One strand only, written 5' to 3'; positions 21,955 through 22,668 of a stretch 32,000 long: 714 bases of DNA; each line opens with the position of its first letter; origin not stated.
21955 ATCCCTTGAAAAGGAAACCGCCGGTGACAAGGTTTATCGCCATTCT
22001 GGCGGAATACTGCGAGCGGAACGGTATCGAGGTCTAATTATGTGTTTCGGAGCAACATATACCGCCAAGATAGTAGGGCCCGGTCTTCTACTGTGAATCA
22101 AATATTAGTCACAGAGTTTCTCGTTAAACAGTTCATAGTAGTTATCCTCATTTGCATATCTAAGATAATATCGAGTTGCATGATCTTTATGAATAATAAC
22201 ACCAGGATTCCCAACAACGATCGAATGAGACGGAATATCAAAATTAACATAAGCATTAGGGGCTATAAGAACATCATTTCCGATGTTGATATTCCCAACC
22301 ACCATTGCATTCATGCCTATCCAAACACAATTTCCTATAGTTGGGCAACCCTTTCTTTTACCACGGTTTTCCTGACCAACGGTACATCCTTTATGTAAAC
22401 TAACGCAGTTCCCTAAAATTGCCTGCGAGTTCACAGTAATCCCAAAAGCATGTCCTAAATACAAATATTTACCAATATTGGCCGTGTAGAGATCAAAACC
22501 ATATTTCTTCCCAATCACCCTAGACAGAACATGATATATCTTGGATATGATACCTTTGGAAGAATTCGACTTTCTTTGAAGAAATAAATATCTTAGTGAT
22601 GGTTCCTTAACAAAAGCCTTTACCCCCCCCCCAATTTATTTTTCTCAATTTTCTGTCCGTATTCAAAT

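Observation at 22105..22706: O-acetyltransferase split by a G10 run directly after a 28-codon leader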

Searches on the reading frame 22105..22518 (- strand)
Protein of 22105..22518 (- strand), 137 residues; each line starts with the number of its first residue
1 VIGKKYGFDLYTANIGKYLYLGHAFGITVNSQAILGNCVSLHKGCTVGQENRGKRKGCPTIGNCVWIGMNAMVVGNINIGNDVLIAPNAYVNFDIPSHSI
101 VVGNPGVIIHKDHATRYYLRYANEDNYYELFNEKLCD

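Call 10: find_encoding_contigs(protein=window:22105-22518:-, flank=3000, max_places=10)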
Protein window:22105-22518:- (137 aa): no gene with exactly this product is on record in the collection.
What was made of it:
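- On Simple-sequence-repeat contingency (phase-variable) locus: For this window's own allele no second assembly or reads exist (call 10).
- No reads and no second assembly of this exact locus are available (call 10). No reads or second assembly could be checked (call 10).
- Tried and rejected: Exact look-up of the window's 137-aa ORF in public assemblies found nothing (call 10), so no second tract call exists for this allele.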
